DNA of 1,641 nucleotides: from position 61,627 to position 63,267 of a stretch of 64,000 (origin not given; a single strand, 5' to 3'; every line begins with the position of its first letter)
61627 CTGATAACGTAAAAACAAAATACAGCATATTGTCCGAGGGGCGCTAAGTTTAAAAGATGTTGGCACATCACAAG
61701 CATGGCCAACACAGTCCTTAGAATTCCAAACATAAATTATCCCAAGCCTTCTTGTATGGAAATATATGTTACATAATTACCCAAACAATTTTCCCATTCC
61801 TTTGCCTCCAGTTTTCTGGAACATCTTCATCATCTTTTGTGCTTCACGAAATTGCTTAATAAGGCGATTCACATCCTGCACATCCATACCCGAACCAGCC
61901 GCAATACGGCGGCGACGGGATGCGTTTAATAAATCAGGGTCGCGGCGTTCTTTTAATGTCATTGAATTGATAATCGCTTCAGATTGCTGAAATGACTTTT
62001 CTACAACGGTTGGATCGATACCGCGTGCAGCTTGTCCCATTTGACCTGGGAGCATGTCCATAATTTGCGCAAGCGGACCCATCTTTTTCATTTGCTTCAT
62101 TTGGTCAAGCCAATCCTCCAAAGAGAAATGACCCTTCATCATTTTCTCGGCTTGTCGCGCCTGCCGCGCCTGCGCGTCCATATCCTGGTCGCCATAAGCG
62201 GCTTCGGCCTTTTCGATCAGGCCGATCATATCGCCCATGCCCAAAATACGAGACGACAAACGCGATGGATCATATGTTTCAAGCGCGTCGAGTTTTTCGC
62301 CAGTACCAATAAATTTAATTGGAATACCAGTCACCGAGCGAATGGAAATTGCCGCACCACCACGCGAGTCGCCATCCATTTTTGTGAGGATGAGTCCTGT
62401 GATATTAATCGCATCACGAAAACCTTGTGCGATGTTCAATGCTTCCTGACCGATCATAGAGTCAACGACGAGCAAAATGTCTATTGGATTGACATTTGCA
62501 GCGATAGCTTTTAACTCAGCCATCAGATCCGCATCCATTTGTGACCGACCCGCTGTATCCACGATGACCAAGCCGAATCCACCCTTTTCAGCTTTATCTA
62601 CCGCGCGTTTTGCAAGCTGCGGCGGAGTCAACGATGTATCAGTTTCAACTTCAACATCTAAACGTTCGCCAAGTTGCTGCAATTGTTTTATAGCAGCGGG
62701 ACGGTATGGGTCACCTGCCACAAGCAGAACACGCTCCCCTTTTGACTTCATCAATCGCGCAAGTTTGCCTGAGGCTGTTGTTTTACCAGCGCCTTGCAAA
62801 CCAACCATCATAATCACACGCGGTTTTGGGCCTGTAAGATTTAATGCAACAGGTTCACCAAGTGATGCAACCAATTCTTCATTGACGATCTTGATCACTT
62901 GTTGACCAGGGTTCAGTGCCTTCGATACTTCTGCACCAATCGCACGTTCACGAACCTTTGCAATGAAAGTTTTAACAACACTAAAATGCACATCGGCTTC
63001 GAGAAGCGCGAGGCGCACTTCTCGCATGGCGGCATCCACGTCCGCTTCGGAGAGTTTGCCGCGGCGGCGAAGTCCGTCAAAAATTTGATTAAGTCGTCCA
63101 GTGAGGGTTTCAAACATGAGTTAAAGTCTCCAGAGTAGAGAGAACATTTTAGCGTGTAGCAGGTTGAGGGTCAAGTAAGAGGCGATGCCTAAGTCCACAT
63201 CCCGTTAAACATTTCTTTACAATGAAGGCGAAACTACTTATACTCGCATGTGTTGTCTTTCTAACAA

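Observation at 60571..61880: Second copy of the ffh 3' end, diverged almost only at synonymous sites, brackets an acyltransferase gene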

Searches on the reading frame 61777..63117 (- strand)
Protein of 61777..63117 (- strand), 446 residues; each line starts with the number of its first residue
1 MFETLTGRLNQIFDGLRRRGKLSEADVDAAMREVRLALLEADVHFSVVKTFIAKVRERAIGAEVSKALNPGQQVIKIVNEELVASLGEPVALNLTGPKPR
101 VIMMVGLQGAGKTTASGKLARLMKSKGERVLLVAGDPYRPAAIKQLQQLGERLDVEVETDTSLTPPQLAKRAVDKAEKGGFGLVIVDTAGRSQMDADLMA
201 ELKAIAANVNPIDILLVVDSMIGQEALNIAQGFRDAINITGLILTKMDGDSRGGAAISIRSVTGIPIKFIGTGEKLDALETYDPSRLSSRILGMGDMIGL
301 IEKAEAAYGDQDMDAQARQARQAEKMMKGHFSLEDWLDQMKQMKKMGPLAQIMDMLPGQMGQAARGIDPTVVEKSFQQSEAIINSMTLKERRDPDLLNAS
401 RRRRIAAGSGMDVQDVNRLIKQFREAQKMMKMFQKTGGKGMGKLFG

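Call 9: search_protein_families(library=pfam, proteins=[window:61777-63117:-])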
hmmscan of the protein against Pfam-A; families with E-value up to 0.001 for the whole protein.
window:61777-63117:- (446 aa): 13 families
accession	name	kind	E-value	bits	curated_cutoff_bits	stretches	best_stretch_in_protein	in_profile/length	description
PF00448.28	SRP54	-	1.2e-69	234.3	22.7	1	99-293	1-196/196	SRP54-type protein, GTPase domain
PF02978.25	SRP_SPB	-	2.7e-35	121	27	1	330-430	1-91/91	Signal peptide binding domain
PF02881.24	SRP54_N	-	7.2e-23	81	22.4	1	5-82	1-75/75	SRP54-type protein, helical bundle domain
PF01656.29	CbiA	-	1.9e-07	31.5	25.4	1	109-252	9-88/125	CobQ/CobB/MinD/ParA nucleotide binding domain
PF06414.18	Zeta_toxin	-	5.3e-07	29.7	22.3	1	95-197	12-111/199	Zeta toxin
PF13604.12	AAA_30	-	1.9e-06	28.2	27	1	98-219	17-124/191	AAA domain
PF13671.12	AAA_33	-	3.4e-05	24.6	27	1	101-210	1-96/143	AAA domain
PF13401.12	AAA_22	-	0.00032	21.5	27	1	100-217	6-121/130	AAA domain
PF07015.17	VirC1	-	0.00038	20.3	24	1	109-213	12-119/231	VirC1 protein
PF13614.12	AAA_31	-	0.00047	20.6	27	0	109-141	12-44/177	AAA domain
PF13207.12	AAA_17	-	0.00085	20.1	27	0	105-219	1-109/136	AAA domain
PF02374.21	ArsA_ATPase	-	0.00086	19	24.3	0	100-137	2-39/305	Anion-transporting ATPase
PF01583.26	APS_kinase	-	0.00089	19.7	21.1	0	99-147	2-50/152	Adenylylsulphate kinase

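Call 11: find_related_loci(query=window:61777-63117:-, collection=genome_contigs, flank=10000)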
Query window:61777-63117:- (446 aa) in genome_contigs; peptide patterns used: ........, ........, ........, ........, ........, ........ (x = any residue, [..] = any of these).
600 stretches matched a pattern (row limit reached: there are more); 582 encode a relative of the query (tblastn E <= 1e-3); the best 80 are kept; 80 distinct loci.
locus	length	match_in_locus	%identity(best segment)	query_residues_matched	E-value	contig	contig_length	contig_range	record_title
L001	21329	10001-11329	91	1-446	0e+0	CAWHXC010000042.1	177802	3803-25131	MAG: uncultured Chloroflexia bacterium isolate MFD02979.bin.2.116 genome assembly, contig: contig_77150, whole genome sh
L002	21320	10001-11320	87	1-446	0e+0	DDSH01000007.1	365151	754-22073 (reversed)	MAG TPA_asm: Anaerolineales bacterium UBA2395 UBA2395_contig_1196, whole genome shotgun sequence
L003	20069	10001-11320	85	1-446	0e+0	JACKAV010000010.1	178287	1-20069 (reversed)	MAG: Anaerolineales bacterium isolate HK-STAS-CHLO-4 HK-STAS-CHLO-4_10, whole genome shotgun sequence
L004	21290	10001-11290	87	1-436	0e+0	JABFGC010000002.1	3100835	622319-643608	MAG: Chloroflexota bacterium isolate CFX11 c_000000001160, whole genome shotgun sequence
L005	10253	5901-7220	84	1-446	0e+0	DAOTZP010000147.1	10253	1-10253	MAG TPA_asm: Anaerolineales bacterium isolate H59_545 k97_531624, whole genome shotgun sequence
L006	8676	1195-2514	80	1-446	0e+0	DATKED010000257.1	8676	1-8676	MAG TPA_asm: Anaerolineales bacterium isolate SMAG_U14490 k141_715370, whole genome shotgun sequence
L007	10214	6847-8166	79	1-446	0e+0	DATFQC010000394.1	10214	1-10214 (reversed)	MAG TPA_asm: Anaerolineales bacterium isolate SMAG_U9319 k141_446010, whole genome shotgun sequence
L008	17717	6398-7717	80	1-446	0e+0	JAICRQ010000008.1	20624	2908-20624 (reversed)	MAG: Anaerolineales bacterium isolate TY_ISSM_2_bin.28 k141_2790214_length_20624_cov_14.9537, whole genome shotgun seque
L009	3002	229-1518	82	1-436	0e+0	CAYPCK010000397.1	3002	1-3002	MAG TPA_asm: uncultured Anaerolinea sp. isolate binchicken_co107_252 genome assembly, contig: NODE_68734_length_3002_cov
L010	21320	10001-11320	80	1-446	0e+0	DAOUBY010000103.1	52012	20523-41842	MAG TPA_asm: Anaerolineales bacterium isolate H71_757 k91_784701, whole genome shotgun sequence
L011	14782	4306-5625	76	1-446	0e+0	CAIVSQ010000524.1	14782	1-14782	MAG: uncultured Anaerolineae bacterium isolate Loclat_bin-05256 genome assembly, contig: bin-05256:524/612, whole genome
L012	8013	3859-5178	76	1-446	0e+0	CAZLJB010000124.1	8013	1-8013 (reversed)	MAG TPA_asm: uncultured Anaerolinea sp. isolate binchicken_co2_73 genome assembly, contig: NODE_7978_length_8013_cov_6.8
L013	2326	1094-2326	79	1-417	0e+0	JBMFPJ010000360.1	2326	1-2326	MAG: Anaerolineae bacterium isolate KM4338-60 NODE_20832_length_2326_cov_3.349626, whole genome shotgun sequence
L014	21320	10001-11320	72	1-446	0e+0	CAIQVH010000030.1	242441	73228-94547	MAG: uncultured Anaerolineae bacterium isolate LaPlata-b_bin-3056 genome assembly, contig: bin-3056:30/38, whole genome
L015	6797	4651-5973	70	1-446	0e+0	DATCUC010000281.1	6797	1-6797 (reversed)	MAG TPA_asm: Anaerolineaceae bacterium isolate SMAG_U7347 k141_41451, whole genome shotgun sequence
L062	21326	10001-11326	52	1-446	1e-138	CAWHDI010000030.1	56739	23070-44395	MAG: uncultured Chloroflexia bacterium isolate MFD03726.bin.2.168 genome assembly, contig: contig_47494, whole genome sh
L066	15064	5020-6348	51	1-446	1e-136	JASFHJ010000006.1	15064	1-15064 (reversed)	MAG: Dehalococcoidia bacterium isolate D0608M20metaG_Bin_430 D0608M20metaG_FD_scaffold_173_c1, whole genome shotgun sequ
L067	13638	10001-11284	53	1-432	2e-136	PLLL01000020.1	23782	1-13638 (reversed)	MAG: Dehalococcoidia bacterium isolate fen_1078 73.20120800_E3X.37_contig_2829, whole genome shotgun sequence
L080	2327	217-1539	51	1-445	2e-144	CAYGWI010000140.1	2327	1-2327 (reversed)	MAG TPA_asm: uncultured Dehalococcoidales bacterium isolate ERP119294_co1_478 genome assembly, contig: NODE_97857_length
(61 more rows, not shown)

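Call 15: find_encoding_contigs(protein=window:61777-63117:-, flank=10000, max_places=10)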
Protein window:61777-63117:- (446 aa): no gene with exactly this product is on record in the collection.

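Call 28: search_protein_families(library=pfam, proteins=[L066:6459-7811:+, L066:8122-8916:-, L066:9249-9929:+, L066:9986-10213:+, L066:10625-12124:-, L001:11409-11924:-, L004:11512-12348:-, L066:12128-13867:-, L066:3431-4975:+], max_evalue=0.01)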
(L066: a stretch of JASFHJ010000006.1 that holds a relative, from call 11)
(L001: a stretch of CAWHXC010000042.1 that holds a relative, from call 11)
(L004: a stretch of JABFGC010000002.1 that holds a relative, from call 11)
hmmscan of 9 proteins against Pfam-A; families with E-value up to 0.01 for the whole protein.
L066:6459-7811:+ (450 aa): 0 families

L066:8122-8916:- (264 aa): 5 families
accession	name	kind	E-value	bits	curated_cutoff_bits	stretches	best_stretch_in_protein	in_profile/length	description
PF14371.13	DUF4412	-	4.6e-09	36.8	21.6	1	109-217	7-118/191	Domain of unknown function (DUF4412)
PF09865.15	DUF2092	-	2.8e-05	24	21.2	1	125-221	57-160/212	Predicted periplasmic protein (DUF2092)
PF01456.22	Mucin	-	0.00013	22.4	34.7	1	23-89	10-81/143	Mucin-like glycoprotein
PF17131.11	LolA_like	-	0.0014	18.8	30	1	147-229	26-120/184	Outer membrane lipoprotein-sorting protein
PF07010.17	Endomucin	-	0.0089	16.4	26.6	0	16-93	3-83/260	Endomucin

L066:9249-9929:+ (226 aa): 0 families

L066:9986-10213:+ (75 aa): 1 family
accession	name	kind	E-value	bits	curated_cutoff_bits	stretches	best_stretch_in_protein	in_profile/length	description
PF02978.25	SRP_SPB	-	1e-20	74.4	27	1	1-57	37-91/91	Signal peptide binding domain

L066:10625-12124:- (499 aa): 4 families
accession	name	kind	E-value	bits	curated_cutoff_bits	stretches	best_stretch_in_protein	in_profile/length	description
PF04539.22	Sigma70_r3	-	1.9e-25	89.2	25.3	1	345-420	1-76/78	Sigma-70 region 3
PF04542.20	Sigma70_r2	-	3.1e-23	81.8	24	1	266-336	1-71/71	Sigma-70 region 2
PF04545.22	Sigma70_r4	-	1.9e-20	72.6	24.1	1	434-487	1-50/50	Sigma-70, region 4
PF00140.25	Sigma70_r1_2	-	1.1e-12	48.1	22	1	78-109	1-32/34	Sigma-70 factor, region 1.2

L001:11409-11924:- (171 aa): 0 families

L004:11512-12348:- (278 aa): 0 families

L066:12128-13867:- (579 aa): 7 families
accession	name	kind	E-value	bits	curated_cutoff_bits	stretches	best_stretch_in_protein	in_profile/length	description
PF08275.17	DNAG_N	-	2.5e-39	134.7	26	1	119-244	2-127/128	DNA primase catalytic core, N-terminal domain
PF01807.25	Zn_ribbon_DnaG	-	8.2e-32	109.4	24.9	1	3-93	5-94/98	CHC2 zinc finger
PF13155.12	Toprim_2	-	1.6e-21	76.9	22.1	1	255-340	1-88/88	Toprim-like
PF13662.12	Toprim_4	-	4.1e-16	59.4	25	1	254-327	3-81/85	Toprim domain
PF01751.28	Toprim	-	1.4e-11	44.9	23.1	1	255-328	3-92/96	Toprim domain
PF10410.14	DnaB_bind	-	4.5e-10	40.1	20.6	1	358-412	1-55/56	DnaB-helicase binding domain of primase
PF13362.12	Toprim_3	-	4.1e-09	37.2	27.2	1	254-342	2-91/95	Toprim domain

L066:3431-4975:+ (514 aa): 7 families
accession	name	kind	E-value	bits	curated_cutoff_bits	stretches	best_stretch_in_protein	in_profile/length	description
PF03193.22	RsgA_GTPase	-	3.3e-50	170.8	30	1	239-422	2-174/174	RsgA GTPase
PF01926.29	MMR_HSR1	-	2.3e-07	31.4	21.9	1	356-437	1-75/113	50S ribosome-binding GTPase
PF00005.33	ABC_tran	-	5.6e-07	30.7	25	1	345-394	2-53/137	ABC transporter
PF02421.24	FeoB_N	-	7.3e-06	26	27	0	356-426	2-67/156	Ferrous iron transport protein B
PF04548.22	AIG1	-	1.6e-05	24.8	27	1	356-421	2-64/212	AIG1 family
PF16745.11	RsgA_N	-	0.0012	19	27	1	182-230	4-48/54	RsgA N-terminal domain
PF13555.12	AAA_29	-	0.0053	16.9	27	0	351-374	19-42/61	P-loop containing region of AAA domain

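Call 36: find_homologous_proteins(query=window:61777-63117:-, max_evalue=1e-100)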
Query window:61777-63117:- (446 aa): 7924 proteins with E <= 1e-100 among 8000 candidates; the best 120 are listed.
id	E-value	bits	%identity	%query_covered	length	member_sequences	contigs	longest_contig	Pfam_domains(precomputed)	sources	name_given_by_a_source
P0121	1.7e-279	944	100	100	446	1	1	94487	PF06414.19,PF02881.25,PF02978.27,PF01656.30,PF13604.13,PF13671.13,PF00448.29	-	-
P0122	1.4e-265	899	96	100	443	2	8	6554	PF06414.19,PF02881.25,PF02978.27,PF01656.30,PF13604.13,PF00448.29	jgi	jgi:signal recognition particle subunit SRP54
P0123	2.7e-264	894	94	98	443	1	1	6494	PF06414.19,PF02881.25,PF02978.27,PF01656.30,PF13604.13,PF13671.13,PF00448.29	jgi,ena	-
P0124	3.0e-264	894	94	100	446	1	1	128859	PF06414.19,PF02881.25,PF02978.27,PF01656.30,PF13604.13,PF00448.29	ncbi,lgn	-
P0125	3.1e-264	894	95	100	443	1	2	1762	PF06414.19,PF02881.25,PF02978.27,PF01656.30,PF13604.13,PF00448.29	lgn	-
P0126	4.4e-264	894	95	100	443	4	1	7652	PF06414.19,PF02881.25,PF02978.27,PF01656.30,PF13604.13,PF13671.13,PF13401.13,PF00448.29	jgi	jgi:signal recognition particle subunit SRP54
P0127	2.0e-263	892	95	100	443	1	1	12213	PF06414.19,PF02881.25,PF02978.27,PF01656.30,PF13604.13,PF00448.29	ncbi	-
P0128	8.2e-263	890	94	100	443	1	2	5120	PF06414.19,PF02881.25,PF02978.27,PF01656.30,PF13604.13,PF13401.13,PF00448.29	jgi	jgi:signal recognition particle subunit SRP54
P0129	9.3e-260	879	93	98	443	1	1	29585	PF06414.19,PF02881.25,PF02978.27,PF01656.30,PF13604.13,PF13671.13,PF00448.29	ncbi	-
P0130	1.8e-259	879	92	100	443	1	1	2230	PF06414.19,PF02881.25,PF02978.27,PF01656.30,PF13604.13,PF13671.13,PF00448.29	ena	-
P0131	2.6e-259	878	92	100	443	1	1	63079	PF06414.19,PF02881.25,PF02978.27,PF01656.30,PF13604.13,PF00448.29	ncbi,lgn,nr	ncbi:MAG: signal recognition particle protein [Chloroflexi bacterium]|nr:signal recognition particle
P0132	1.2e-258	876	91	100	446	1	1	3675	PF06414.19,PF02881.25,PF02978.27,PF01656.30,PF13604.13,PF13671.13,PF00448.29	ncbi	-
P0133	1.4e-258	876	92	100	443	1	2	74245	PF02881.25,PF02978.27,PF01656.30,PF13604.13,PF00448.29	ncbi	-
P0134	1.6e-258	875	92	100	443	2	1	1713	PF06414.19,PF02881.25,PF02978.27,PF01656.30,PF13604.13,PF00448.29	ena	-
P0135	1.7e-258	875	92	100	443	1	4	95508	PF06414.19,PF02881.25,PF02978.27,PF01656.30,PF13604.13,PF00448.29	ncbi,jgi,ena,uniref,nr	ncbi:MAG: signal recognition particle protein [Anaerolineales bacterium]|uniref:signal recognition p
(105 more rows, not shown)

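Call 37: find_encoding_contigs(protein=P0122, flank=10000, max_places=8)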
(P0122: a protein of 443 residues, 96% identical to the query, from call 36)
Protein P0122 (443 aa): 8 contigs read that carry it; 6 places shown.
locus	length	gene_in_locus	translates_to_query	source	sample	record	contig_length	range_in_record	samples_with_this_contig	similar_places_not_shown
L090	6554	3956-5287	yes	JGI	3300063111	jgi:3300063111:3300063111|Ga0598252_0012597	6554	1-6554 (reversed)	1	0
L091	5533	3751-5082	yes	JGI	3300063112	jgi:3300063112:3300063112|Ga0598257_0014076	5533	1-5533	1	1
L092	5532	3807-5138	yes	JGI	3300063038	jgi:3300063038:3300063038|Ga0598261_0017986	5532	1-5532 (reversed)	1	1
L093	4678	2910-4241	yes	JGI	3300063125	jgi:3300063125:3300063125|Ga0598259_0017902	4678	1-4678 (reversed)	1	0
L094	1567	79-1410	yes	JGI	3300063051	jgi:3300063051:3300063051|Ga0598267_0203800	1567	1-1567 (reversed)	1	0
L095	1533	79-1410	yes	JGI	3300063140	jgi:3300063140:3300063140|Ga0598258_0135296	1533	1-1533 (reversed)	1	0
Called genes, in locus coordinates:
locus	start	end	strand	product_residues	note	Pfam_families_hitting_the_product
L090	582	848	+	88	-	-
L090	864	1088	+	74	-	-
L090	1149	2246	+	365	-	-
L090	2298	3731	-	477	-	PF07690:MFS_1 (weak), PF11700:ATG22, PF13347:MFS_2, PF07690:MFS_1 (weak)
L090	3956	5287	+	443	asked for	PF02881:SRP54_N, PF06414:Zeta_toxin (weak), PF13604:AAA_30 (faint), PF00448:SRP54, PF01656:CbiA (weak), PF02978:SRP_SPB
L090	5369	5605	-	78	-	PF15731:MqsA_antitoxin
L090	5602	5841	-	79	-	-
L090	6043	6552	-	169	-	?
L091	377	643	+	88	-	-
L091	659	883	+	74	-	-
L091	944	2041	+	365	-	-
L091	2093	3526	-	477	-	PF07690:MFS_1 (weak), PF11700:ATG22, PF13347:MFS_2, PF07690:MFS_1 (weak)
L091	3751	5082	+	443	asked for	PF02881:SRP54_N, PF06414:Zeta_toxin (weak), PF13604:AAA_30 (faint), PF00448:SRP54, PF01656:CbiA (weak), PF02978:SRP_SPB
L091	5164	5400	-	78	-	PF15731:MqsA_antitoxin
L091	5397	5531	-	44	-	?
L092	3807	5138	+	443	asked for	PF02881:SRP54_N, PF06414:Zeta_toxin (weak), PF13604:AAA_30 (faint), PF00448:SRP54, PF01656:CbiA (weak), PF02978:SRP_SPB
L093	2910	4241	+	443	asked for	PF02881:SRP54_N, PF06414:Zeta_toxin (weak), PF13604:AAA_30 (faint), PF00448:SRP54, PF01656:CbiA (weak), PF02978:SRP_SPB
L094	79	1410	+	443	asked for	PF02881:SRP54_N, PF06414:Zeta_toxin (weak), PF13604:AAA_30 (faint), PF00448:SRP54, PF01656:CbiA (weak), PF02978:SRP_SPB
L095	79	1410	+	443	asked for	PF02881:SRP54_N, PF06414:Zeta_toxin (weak), PF13604:AAA_30 (faint), PF00448:SRP54, PF01656:CbiA (weak), PF02978:SRP_SPB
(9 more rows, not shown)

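Call 38: find_encoding_contigs(protein=P0124, flank=10000, max_places=3)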
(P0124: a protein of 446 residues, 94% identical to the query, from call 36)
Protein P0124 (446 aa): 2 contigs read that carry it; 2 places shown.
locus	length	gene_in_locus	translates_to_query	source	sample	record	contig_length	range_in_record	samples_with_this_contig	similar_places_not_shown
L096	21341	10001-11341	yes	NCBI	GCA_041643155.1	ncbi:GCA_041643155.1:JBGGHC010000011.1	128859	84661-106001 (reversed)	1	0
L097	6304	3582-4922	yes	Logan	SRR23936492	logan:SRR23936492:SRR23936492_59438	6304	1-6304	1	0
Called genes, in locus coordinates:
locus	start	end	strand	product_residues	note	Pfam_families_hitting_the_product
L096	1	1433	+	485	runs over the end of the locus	PF08245:Mur_ligase_M, PF27239:FOL3_C (weak), PF02875:Mur_ligase_C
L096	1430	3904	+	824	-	PF02190:LON_substr_bdg, PF00004:AAA, PF07728:AAA_5 (weak), PF22667:Lon_lid, PF05362:Lon_C, PF13541:ChlI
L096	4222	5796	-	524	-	PF00171:Aldedh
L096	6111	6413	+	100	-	-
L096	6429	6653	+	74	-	-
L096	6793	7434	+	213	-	-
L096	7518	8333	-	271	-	PF00561:Abhydrolase_1, PF12146:Hydrolase_4, PF12697:Abhydrolase_6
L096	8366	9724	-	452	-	PF11700:ATG22, PF07690:MFS_1 (weak), PF13347:MFS_2, PF07690:MFS_1 (weak)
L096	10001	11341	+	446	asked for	PF02881:SRP54_N, PF06414:Zeta_toxin (weak), PF13604:AAA_30 (weak), PF00448:SRP54, PF01656:CbiA (weak), PF02978:SRP_SPB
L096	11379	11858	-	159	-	PF13302:Acetyltransf_3, PF00583:Acetyltransf_1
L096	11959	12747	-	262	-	PF00561:Abhydrolase_1, PF12146:Hydrolase_4 (faint), PF12697:Abhydrolase_6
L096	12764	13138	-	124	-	PF00072:Response_reg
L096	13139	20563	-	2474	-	PF01590:GAF, PF13185:GAF_2, PF01590:GAF, PF13185:GAF_2, PF13492:GAF_3, PF01590:GAF, PF13185:GAF_2, PF13492:GAF_3, +18 more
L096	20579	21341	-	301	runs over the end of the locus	PF00072:Response_reg, PF00990:GGDEF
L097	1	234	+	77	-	?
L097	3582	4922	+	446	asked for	PF02881:SRP54_N, PF06414:Zeta_toxin (weak), PF13604:AAA_30 (weak), PF00448:SRP54, PF01656:CbiA (weak), PF02978:SRP_SPB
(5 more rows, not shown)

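Call 65: search_protein_families(library=pfam, alignment_id=A2, max_evalue=0.00001)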
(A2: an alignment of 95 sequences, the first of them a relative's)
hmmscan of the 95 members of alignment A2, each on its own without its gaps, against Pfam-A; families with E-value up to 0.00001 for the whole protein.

A. member 1, L001:11409-11924:- (171 aa): 0 families

B. families by the number of members that match (of 95 scanned): 108 families (the first 25 are shown)
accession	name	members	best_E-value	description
PF00072.30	Response_reg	5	1.2e-31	Response regulator receiver domain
PF04542.20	Sigma70_r2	5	1e-22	Sigma-70 region 2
PF04545.22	Sigma70_r4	5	5.2e-22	Sigma-70, region 4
PF02518.31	HATPase_c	4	9.4e-30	Histidine kinase-, DNA gyrase B-, and HSP90-like ATPase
PF04539.22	Sigma70_r3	4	3.8e-26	Sigma-70 region 3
PF00512.31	HisKA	4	2.7e-16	His Kinase A (phospho-acceptor) domain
PF00486.34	Trans_reg_C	3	1.5e-24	Transcriptional regulatory protein, C terminal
PF13489.12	Methyltransf_23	3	3.4e-13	Methyltransferase domain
PF08281.18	Sigma70_r4_2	2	3.4e-18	Sigma-70, region 4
PF02463.25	SMC_N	2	7e-14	RecF/RecN/SMC N terminal domain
PF00672.30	HAMP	2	7.3e-12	HAMP domain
PF00140.25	Sigma70_r1_2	2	2.6e-10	Sigma-70 factor, region 1.2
PF08242.18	Methyltransf_12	2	3.5e-10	Methyltransferase domain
PF10294.15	Methyltransf_16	2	5.8e-10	Lysine methyltransferase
PF00120.29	Gln-synt_C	1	4e-130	Glutamine synthetase, catalytic domain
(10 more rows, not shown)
